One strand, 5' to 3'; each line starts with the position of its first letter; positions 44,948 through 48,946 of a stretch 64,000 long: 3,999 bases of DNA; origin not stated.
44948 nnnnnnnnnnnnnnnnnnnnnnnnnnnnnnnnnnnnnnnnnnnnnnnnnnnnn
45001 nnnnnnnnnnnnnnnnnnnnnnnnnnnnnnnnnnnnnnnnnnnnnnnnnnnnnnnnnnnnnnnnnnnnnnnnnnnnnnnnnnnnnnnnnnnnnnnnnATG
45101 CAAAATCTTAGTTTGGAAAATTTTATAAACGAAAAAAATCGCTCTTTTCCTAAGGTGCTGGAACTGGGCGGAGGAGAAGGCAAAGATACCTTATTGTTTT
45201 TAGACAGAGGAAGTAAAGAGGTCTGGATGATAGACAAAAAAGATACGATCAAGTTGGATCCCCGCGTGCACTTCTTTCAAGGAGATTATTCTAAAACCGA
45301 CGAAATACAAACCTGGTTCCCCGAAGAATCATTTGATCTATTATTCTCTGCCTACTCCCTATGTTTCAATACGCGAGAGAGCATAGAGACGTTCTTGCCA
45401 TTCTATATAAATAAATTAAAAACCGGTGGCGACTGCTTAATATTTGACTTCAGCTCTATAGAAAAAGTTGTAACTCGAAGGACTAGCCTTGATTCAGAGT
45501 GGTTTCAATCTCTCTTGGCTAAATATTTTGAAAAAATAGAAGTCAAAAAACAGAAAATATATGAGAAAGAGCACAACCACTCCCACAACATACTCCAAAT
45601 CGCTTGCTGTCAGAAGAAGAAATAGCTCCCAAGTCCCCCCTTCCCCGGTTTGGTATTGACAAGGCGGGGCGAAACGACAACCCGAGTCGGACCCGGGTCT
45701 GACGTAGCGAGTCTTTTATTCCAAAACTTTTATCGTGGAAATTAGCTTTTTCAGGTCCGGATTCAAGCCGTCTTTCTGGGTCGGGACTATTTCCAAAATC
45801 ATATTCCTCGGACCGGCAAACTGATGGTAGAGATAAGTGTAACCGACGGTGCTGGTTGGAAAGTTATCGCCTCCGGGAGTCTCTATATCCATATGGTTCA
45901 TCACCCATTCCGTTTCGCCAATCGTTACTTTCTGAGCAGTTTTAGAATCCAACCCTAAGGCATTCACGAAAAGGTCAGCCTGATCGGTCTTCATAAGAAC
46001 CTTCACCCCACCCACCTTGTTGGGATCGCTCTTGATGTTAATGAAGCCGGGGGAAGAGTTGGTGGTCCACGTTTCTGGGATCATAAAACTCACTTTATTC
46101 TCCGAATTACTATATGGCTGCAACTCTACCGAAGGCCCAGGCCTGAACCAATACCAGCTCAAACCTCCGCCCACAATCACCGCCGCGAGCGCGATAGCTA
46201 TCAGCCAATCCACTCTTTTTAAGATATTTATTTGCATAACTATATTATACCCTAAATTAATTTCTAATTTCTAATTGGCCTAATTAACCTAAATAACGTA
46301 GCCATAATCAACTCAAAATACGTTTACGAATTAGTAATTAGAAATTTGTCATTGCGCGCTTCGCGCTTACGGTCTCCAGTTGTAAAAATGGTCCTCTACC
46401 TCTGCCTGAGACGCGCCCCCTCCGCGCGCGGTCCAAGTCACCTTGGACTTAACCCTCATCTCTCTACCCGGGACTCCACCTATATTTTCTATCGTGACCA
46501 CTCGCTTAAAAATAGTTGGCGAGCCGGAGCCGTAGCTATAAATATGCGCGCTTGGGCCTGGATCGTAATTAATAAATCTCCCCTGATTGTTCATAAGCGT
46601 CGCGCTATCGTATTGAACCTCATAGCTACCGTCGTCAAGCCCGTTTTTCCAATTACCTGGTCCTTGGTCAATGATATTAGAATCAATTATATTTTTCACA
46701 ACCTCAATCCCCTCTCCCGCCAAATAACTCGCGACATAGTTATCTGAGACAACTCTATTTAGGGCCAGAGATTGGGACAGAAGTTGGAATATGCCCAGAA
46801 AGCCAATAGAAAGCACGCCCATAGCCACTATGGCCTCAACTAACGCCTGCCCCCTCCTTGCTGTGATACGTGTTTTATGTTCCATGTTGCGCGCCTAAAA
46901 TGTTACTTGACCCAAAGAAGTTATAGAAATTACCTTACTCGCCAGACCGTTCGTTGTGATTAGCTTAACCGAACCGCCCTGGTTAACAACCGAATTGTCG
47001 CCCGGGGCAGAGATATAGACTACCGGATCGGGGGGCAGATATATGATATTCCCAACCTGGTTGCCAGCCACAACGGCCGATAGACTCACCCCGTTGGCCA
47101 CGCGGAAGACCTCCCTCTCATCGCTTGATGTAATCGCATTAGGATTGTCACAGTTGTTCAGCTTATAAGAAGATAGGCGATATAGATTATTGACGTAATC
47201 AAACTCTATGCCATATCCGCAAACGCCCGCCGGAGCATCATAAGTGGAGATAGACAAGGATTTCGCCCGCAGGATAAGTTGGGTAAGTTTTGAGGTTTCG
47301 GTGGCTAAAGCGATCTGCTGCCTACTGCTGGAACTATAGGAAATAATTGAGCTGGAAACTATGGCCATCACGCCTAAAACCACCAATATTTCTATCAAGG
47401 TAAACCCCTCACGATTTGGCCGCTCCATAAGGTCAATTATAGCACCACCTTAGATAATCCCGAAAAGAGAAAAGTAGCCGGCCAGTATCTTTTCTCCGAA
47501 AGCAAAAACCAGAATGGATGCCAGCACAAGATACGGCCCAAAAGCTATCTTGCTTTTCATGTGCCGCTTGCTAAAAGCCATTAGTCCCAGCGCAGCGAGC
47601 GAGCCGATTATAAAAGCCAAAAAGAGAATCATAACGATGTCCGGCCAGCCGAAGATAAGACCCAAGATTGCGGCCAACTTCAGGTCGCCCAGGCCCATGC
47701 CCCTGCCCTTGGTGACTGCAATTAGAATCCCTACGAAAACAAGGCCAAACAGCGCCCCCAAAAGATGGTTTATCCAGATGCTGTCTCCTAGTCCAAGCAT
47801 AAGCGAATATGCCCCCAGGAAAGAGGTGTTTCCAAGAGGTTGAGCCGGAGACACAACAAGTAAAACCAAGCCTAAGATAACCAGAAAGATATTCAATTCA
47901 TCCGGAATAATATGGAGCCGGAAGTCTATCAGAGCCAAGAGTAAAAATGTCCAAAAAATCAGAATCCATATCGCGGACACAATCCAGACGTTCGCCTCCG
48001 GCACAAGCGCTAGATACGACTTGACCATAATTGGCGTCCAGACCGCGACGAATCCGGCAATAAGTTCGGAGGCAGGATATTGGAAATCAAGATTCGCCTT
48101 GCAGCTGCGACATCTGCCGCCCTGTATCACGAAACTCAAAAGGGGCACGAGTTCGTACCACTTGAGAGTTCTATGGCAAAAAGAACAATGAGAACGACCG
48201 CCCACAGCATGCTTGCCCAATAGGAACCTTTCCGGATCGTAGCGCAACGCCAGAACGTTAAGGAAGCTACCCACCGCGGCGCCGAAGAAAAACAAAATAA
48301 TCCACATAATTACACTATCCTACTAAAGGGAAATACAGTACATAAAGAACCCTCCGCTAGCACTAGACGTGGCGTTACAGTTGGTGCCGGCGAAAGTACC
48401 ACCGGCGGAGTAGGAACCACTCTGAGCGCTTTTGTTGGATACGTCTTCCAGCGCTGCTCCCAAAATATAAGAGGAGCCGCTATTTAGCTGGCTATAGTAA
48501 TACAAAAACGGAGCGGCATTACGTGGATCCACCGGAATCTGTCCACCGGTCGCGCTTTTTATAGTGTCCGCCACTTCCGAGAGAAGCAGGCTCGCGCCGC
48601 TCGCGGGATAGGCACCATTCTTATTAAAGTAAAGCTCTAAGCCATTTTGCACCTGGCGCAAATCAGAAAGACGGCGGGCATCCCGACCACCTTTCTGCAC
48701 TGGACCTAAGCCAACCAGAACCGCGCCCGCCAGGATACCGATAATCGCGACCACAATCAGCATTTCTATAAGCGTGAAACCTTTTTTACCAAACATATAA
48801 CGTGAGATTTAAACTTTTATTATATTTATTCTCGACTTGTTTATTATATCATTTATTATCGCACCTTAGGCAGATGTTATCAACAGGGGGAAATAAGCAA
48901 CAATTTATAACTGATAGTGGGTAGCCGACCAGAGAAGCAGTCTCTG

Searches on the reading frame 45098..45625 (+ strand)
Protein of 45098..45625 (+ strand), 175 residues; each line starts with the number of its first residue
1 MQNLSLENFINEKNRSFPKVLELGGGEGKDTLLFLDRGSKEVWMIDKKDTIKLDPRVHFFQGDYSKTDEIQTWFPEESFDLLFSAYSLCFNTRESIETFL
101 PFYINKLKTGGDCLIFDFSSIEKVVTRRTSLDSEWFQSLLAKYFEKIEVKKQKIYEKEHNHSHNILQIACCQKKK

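Call 59: search_protein_families(library=pfam, proteins=[window:45098-45625:+], max_evalue=0.01)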
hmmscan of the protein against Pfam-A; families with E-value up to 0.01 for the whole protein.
window:45098-45625:+ (175 aa): 4 families
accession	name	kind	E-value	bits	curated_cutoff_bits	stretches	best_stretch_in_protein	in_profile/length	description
PF13649.12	Methyltransf_25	-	4.2e-07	31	27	1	20-111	1-97/97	Methyltransferase domain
PF08241.18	Methyltransf_11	-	0.00025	22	21.2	1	21-114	1-94/95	Methyltransferase domain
PF13847.12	Methyltransf_31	-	0.00042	20.5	27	1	20-153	7-136/145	Methyltransferase domain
PF13489.12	Methyltransf_23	-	0.0011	19.1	27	1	10-115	16-116/164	Methyltransferase domain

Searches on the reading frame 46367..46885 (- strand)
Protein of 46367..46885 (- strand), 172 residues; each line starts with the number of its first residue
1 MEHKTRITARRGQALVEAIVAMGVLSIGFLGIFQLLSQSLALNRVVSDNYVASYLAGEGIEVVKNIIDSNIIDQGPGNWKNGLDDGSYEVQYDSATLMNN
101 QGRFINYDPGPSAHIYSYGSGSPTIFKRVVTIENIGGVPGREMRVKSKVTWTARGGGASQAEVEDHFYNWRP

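Call 3: search_protein_families(library=pfam, proteins=[window:46367-46885:-], max_evalue=1)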
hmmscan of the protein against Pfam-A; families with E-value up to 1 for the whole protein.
window:46367-46885:- (172 aa): 1 family
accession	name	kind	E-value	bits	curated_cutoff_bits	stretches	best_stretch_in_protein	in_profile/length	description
PF07963.17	N_methyl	-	0.005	16.8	21.2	1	9-33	3-27/27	Prokaryotic N-terminal methylation motif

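Call 4: search_protein_families(library=ncbifam, proteins=[window:46367-46885:-], max_evalue=1)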
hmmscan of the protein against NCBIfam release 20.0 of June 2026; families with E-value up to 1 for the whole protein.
window:46367-46885:- (172 aa): 1 family
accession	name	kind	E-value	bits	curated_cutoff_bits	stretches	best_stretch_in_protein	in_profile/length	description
TIGR02523.1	type_IV_pilV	equivalog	2e-05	25.1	52.2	1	11-60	2-51/139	type IV pilus modification protein PilV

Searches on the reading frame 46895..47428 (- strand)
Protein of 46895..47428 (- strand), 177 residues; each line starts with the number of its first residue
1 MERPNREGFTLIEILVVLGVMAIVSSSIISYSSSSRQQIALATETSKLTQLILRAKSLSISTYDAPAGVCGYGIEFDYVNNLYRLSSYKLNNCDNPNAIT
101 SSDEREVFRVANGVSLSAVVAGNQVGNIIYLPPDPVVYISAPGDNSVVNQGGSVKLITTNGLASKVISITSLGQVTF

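Call 3: search_protein_families(library=pfam, proteins=[window:46895-47428:-], max_evalue=1)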
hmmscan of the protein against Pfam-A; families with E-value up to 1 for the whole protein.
window:46895-47428:- (177 aa): 3 families
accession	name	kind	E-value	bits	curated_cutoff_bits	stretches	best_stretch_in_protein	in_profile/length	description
PF07963.17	N_methyl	-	4e-07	29.8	21.2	1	4-28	2-26/27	Prokaryotic N-terminal methylation motif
PF17957.7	Big_7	-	0.22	12.6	24.1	1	135-157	1-23/70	Bacterial Ig domain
PF11773.13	ComGE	-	0.36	11.2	25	1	11-44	2-35/82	Competence system putative prepilin ComGE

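Call 4: search_protein_families(library=ncbifam, proteins=[window:46895-47428:-], max_evalue=1)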
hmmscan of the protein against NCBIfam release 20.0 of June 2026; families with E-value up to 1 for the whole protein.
window:46895-47428:- (177 aa): 14 families
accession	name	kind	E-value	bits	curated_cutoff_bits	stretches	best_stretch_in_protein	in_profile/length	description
NF040982.1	ComGD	equivalog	1.4e-06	28.8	70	1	7-62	2-57/139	competence type IV pilus minor pilin ComGD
NF041013.1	T4P_ComGE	equivalog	2e-06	27.8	49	1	7-55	4-52/83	competence type IV pilus minor pilin ComGE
TIGR02532.1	IV_pilin_GFxxxE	domain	1.1e-05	25.1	16.3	1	7-26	2-21/24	prepilin-type N-terminal cleavage/methylation domain-containing protein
TIGR01708.2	typeII_sec_gspH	equivalog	1.3e-05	25.2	80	1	7-52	2-47/169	type II secretion system minor pseudopilin GspH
TIGR01707.1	gspI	equivalog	5.2e-05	23.7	44.35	1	8-52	1-44/101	type II secretion system minor pseudopilin GspI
NF007800.0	PRK10506.1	equivalog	7.7e-05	22.6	158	1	5-56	7-58/163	prepilin peptidase-dependent protein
NF007862.0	PRK10574.1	equivalog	0.00041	20.5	138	1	5-32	3-31/145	prepilin peptidase-dependent pilin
NF041002.1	pilin_ComGF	equivalog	0.0019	18.4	80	1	7-44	2-39/139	competence type IV pilus minor pilin ComGF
TIGR01710.1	typeII_sec_gspG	equivalog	0.0055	16.7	88.85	1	8-40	2-38/134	type II secretion system major pseudopilin GspG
NF040999.1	pilin_ComGC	equivalog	0.0089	16.2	75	1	7-24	2-19/84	competence type IV pilus major pilin ComGC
TIGR02596.1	TIGR02596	subfamily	0.026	14.6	70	1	9-58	1-50/196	Verru_Chthon cassette protein D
NF047828.1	T3SSXpsI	equivalog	0.027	14.5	150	1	7-58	2-50/132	type II secretion system protein XpsI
NF007848.0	PRK10557.1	equivalog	0.15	11.3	120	1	4-54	8-58/192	prepilin peptidase-dependent protein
TIGR02599.1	TIGR02599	subfamily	0.48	9.6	256.5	1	8-42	1-35/361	Verru_Chthon cassette protein C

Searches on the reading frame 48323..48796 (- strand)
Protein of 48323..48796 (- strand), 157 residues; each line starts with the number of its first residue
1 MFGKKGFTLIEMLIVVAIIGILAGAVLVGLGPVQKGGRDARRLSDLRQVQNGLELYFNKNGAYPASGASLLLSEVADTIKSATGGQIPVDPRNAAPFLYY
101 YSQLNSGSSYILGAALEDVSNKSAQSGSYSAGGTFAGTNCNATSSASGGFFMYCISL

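Call 3: search_protein_families(library=pfam, proteins=[window:48323-48796:-], max_evalue=1)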
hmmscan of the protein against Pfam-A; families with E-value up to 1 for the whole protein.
window:48323-48796:- (157 aa): 1 family
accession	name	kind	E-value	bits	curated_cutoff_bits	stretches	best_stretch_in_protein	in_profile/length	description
PF07963.17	N_methyl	-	6.8e-09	35.4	21.2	1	2-27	2-27/27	Prokaryotic N-terminal methylation motif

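Call 4: search_protein_families(library=ncbifam, proteins=[window:48323-48796:-], max_evalue=1)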
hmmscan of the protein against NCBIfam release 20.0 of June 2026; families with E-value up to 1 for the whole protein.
window:48323-48796:- (157 aa): 14 families
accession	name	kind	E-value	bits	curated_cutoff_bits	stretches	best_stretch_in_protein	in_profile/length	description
TIGR02532.1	IV_pilin_GFxxxE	domain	1.4e-09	37.4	16.3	1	4-27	1-24/24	prepilin-type N-terminal cleavage/methylation domain-containing protein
TIGR01710.1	typeII_sec_gspG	equivalog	6e-09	36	88.85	1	5-70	1-66/134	type II secretion system major pseudopilin GspG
TIGR01708.2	typeII_sec_gspH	equivalog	1.6e-08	34.7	80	1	5-35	2-35/169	type II secretion system minor pseudopilin GspH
NF040999.1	pilin_ComGC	equivalog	2.1e-05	24.6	75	1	4-22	1-19/84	competence type IV pilus major pilin ComGC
NF041775.1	typeIV_PilA_Myxo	equivalog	2.6e-05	24.3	400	1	5-26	11-32/214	type IV pilin protein PilA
NF041013.1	T4P_ComGE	equivalog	0.00021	21.4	49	1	4-37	3-36/83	competence type IV pilus minor pilin ComGE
NF007862.0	PRK10574.1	equivalog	0.00021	21.4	138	1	4-25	4-25/145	prepilin peptidase-dependent pilin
NF040982.1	ComGD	equivalog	0.0011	19.3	70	1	4-22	1-19/139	competence type IV pilus minor pilin ComGD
TIGR02596.1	TIGR02596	subfamily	0.0036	17.4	70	1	7-28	1-22/196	Verru_Chthon cassette protein D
NF007800.0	PRK10506.1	equivalog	0.0079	16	158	1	4-29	8-33/163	prepilin peptidase-dependent protein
TIGR01711.1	gspJ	equivalog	0.02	14.7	64.85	1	5-36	1-32/192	type II secretion system minor pseudopilin GspJ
TIGR01707.1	gspI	equivalog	0.032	14.7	44.35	1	6-29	1-24/101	type II secretion system minor pseudopilin GspI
NF041002.1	pilin_ComGF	equivalog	0.075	13.3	80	1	4-23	1-20/139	competence type IV pilus minor pilin ComGF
TIGR02599.1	TIGR02599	subfamily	0.22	10.7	256.5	1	6-34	1-29/361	Verru_Chthon cassette protein C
